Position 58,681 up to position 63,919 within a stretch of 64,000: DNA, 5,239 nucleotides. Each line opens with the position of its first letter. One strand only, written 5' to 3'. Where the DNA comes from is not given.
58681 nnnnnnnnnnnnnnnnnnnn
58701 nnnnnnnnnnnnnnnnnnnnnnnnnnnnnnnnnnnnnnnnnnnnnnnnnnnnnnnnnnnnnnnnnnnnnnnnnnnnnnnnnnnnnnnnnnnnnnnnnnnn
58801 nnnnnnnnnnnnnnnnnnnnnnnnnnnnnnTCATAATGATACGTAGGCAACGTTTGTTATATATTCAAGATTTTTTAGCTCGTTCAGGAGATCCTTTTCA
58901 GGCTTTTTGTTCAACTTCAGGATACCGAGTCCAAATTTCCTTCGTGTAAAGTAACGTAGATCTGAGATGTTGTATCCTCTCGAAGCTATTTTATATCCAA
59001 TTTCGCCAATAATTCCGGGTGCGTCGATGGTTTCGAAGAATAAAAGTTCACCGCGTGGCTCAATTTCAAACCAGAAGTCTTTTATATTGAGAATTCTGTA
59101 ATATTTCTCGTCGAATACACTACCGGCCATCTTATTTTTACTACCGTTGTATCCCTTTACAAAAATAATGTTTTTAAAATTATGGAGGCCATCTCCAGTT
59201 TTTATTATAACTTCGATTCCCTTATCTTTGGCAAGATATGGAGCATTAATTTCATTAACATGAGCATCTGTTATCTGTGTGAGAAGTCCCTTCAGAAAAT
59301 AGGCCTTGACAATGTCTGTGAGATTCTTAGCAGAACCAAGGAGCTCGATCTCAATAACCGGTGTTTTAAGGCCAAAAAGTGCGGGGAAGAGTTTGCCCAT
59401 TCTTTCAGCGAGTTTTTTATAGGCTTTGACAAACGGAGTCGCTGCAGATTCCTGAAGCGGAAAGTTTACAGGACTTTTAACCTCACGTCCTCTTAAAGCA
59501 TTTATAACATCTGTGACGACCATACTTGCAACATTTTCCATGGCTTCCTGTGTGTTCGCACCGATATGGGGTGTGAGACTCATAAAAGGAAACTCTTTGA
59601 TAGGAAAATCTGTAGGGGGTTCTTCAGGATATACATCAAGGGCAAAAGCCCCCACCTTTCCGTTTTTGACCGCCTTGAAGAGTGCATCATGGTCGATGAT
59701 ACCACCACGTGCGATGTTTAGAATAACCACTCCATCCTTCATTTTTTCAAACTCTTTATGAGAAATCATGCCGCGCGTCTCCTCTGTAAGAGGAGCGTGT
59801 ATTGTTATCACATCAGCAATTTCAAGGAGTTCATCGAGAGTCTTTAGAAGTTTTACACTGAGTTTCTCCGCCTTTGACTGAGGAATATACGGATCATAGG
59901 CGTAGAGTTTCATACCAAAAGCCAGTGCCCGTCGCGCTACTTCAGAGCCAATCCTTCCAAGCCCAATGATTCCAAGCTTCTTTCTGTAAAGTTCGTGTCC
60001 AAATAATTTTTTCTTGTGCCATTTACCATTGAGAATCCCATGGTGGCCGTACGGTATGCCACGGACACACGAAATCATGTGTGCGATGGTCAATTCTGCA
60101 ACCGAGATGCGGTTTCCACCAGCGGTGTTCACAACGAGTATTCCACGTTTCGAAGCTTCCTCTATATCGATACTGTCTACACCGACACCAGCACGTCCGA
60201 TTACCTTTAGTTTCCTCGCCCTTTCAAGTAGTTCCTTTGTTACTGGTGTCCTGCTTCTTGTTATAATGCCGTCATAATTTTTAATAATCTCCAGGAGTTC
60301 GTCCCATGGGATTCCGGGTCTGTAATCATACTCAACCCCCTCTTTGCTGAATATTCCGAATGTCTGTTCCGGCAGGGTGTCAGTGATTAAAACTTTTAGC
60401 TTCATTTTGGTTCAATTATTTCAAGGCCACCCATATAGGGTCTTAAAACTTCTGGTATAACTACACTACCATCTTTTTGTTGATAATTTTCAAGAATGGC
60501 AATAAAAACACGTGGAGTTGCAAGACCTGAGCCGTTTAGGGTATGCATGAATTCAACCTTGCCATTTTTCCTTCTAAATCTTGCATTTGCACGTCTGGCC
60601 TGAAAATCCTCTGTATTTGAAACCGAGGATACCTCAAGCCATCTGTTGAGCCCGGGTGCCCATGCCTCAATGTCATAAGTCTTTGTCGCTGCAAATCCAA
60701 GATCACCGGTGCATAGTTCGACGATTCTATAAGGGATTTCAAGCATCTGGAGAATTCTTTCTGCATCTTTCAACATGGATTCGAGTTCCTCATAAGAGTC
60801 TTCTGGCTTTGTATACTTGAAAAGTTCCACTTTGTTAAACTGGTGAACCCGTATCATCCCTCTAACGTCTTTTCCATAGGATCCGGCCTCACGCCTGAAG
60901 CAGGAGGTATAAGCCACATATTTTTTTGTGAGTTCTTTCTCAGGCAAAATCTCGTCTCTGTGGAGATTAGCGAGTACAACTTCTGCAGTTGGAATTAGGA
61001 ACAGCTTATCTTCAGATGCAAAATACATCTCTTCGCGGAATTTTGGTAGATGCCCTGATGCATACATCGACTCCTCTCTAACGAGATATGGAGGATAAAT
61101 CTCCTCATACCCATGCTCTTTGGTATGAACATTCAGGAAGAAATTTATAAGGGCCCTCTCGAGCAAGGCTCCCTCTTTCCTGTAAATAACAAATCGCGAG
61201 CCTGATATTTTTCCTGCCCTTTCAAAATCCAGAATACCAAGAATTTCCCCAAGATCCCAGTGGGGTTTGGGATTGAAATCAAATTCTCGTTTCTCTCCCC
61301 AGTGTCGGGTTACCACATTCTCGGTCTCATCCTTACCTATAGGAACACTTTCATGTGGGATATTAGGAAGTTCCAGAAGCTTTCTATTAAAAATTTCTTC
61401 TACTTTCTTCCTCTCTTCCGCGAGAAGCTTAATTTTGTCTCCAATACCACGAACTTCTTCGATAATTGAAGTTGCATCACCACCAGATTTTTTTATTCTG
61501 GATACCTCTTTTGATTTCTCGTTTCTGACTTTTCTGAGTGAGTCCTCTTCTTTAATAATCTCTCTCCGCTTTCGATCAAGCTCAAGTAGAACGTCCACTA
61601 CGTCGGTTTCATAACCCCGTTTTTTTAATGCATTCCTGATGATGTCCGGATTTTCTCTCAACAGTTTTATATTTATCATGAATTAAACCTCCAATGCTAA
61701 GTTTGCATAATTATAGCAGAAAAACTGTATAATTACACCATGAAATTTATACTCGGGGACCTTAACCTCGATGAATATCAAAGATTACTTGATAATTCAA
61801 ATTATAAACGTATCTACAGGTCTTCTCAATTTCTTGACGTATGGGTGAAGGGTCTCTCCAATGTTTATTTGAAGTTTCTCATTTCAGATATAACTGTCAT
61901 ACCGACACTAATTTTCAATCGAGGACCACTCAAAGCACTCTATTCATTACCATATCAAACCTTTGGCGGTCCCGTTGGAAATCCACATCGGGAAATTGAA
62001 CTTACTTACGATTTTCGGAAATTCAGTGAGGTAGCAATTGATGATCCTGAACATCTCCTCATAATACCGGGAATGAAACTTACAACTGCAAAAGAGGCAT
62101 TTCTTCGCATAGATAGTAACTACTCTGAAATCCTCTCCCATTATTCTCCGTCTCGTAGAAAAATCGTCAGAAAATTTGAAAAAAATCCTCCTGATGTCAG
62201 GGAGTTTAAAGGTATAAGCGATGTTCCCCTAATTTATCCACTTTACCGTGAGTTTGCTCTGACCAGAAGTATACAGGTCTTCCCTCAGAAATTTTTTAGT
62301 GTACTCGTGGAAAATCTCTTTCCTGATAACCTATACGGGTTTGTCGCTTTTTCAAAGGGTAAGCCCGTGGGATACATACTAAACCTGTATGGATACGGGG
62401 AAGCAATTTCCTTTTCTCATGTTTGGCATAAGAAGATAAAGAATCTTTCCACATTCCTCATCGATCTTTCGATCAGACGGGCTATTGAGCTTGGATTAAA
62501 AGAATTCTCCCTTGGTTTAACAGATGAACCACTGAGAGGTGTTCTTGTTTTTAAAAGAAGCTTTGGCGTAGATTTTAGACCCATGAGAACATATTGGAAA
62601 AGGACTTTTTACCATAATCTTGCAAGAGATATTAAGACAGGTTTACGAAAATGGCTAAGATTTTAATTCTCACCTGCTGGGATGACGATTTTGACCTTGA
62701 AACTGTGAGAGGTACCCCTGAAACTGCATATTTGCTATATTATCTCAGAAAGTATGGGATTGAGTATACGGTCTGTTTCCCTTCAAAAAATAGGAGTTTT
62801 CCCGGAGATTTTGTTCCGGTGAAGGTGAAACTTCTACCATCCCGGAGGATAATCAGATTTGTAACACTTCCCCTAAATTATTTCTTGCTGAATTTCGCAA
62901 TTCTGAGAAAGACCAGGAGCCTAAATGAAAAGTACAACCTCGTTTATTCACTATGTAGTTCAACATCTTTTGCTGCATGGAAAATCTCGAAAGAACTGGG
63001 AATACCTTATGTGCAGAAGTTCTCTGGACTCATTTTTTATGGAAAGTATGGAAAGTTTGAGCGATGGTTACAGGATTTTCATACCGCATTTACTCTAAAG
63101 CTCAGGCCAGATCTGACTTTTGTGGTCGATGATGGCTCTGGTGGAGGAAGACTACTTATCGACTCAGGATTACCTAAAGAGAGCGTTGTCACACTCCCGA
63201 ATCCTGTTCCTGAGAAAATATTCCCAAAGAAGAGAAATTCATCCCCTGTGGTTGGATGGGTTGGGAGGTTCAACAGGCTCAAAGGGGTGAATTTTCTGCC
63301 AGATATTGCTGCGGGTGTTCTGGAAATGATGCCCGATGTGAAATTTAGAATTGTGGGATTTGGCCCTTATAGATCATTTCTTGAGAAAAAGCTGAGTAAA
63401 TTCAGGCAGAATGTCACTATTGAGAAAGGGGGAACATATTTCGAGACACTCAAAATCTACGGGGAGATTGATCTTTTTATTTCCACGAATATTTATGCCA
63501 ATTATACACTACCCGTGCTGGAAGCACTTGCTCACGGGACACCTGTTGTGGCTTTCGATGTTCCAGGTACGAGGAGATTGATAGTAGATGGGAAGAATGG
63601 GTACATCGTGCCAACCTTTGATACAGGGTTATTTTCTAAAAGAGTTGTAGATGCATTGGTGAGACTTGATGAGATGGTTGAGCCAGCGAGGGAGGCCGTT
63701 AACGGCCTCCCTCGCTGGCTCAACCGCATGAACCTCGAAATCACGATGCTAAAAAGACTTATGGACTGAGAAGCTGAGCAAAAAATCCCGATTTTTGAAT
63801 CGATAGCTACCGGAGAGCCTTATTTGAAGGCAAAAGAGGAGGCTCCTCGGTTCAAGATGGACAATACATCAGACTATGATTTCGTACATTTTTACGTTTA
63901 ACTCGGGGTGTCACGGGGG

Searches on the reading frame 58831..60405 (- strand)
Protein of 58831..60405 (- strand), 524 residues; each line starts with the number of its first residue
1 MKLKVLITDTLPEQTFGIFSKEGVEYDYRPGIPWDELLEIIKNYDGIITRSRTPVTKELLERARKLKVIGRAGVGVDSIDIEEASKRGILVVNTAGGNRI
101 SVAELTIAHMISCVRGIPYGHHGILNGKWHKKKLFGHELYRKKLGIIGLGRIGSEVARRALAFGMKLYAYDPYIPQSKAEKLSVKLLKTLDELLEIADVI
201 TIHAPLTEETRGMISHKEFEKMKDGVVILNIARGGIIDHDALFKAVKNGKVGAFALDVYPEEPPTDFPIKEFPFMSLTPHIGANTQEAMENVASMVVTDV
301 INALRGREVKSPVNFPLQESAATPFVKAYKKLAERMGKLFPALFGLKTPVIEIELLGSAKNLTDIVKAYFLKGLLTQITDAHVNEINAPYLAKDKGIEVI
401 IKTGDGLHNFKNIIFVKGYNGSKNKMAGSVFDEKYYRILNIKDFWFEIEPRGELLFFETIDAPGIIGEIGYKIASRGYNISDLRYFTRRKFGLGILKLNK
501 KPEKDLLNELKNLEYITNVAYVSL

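Call 55: search_protein_families(library=pfam, proteins=[window:58831-60405:-], max_evalue=0.001)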
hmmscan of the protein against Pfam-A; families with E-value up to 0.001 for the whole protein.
window:58831-60405:- (524 aa): 5 families
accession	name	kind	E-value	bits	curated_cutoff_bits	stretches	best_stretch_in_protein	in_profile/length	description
PF02826.25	2-Hacid_dh_C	-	1.2e-57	194.6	25.1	1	107-282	1-178/178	D-isomer specific 2-hydroxyacid dehydrogenase, NAD binding domain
PF00389.36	2-Hacid_dh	-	9e-39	132.7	24.6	1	5-314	1-134/134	D-isomer specific 2-hydroxyacid dehydrogenase, catalytic domain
PF19304.4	PGDH_inter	-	1.7e-16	60.8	27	1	326-442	2-119/119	D-3-phosphoglycerate dehydrogenase intervening domain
PF03446.21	NAD_binding_2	-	0.00011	22.7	21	1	143-248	1-109/161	NAD binding domain of 6-phosphogluconate dehydrogenase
PF03720.21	UDPG_MGDP_dh_C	-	0.00068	20.4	30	0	156-207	22-75/103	UDP-glucose/GDP-mannose dehydrogenase family, UDP binding domain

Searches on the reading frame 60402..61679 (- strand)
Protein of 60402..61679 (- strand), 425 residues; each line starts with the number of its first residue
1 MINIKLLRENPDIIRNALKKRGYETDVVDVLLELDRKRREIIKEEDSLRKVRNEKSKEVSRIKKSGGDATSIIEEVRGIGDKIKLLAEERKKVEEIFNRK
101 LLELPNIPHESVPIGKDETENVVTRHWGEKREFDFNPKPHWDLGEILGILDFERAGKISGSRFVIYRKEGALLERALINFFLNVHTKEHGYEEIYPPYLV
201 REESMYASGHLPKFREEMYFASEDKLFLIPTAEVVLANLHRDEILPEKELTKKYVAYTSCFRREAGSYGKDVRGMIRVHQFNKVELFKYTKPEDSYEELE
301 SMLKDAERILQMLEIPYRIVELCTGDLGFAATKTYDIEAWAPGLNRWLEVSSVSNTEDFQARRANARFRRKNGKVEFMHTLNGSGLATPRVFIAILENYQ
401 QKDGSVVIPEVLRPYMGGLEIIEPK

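Call 55: search_protein_families(library=pfam, proteins=[window:60402-61679:-], max_evalue=0.001)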
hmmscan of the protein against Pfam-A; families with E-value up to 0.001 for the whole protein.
window:60402-61679:- (425 aa): 2 families
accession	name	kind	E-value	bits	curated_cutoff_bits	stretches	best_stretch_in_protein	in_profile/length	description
PF00587.30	tRNA-synt_2b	-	2.6e-40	138.8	29.3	1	223-399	8-179/179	tRNA synthetase class II core domain (G, H, P, S and T)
PF02403.27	Seryl_tRNA_N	-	1.2e-27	96.7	28.2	1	1-108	1-108/108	Seryl-tRNA synthetase N-terminal domain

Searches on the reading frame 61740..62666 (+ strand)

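Call 54: search_protein_families(library=pfam, proteins=[window:61740-62666:+], max_evalue=0.00001)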
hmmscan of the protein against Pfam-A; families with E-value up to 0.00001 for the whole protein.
window:61740-62666:+ (308 aa): 0 families

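Call 70: search_protein_families(library=pfam, proteins=[window:61740-62666:+], max_evalue=5)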
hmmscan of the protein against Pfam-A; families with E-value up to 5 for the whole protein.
window:61740-62666:+ (308 aa): 1 family
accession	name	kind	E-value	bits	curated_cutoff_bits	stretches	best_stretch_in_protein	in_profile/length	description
PF13480.13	Acetyltransf_6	-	0.00026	21.6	22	1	144-264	12-140/143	Acetyltransferase (GNAT) domain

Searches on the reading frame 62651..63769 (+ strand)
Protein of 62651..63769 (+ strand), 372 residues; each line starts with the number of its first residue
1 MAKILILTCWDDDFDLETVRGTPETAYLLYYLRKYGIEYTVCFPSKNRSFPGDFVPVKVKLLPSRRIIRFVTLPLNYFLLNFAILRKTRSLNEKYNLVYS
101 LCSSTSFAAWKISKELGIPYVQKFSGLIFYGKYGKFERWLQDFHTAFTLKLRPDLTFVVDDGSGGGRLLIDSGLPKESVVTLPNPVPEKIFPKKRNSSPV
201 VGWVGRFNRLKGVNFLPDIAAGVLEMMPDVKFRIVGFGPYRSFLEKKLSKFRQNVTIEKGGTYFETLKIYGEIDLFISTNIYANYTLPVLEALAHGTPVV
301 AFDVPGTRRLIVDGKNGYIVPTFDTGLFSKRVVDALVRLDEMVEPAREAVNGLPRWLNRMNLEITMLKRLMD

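Call 54: search_protein_families(library=pfam, proteins=[window:62651-63769:+], max_evalue=0.00001)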
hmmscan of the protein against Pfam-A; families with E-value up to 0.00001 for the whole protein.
window:62651-63769:+ (372 aa): 2 families
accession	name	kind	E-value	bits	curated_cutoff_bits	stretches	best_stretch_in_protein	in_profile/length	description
PF13692.12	Glyco_trans_1_4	-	2.8e-21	76.7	27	1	199-335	2-139/142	Glycosyl transferases group 1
PF00534.26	Glycos_transf_1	-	2.1e-19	70.2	26.4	1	193-334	10-154/172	Glycosyl transferases group 1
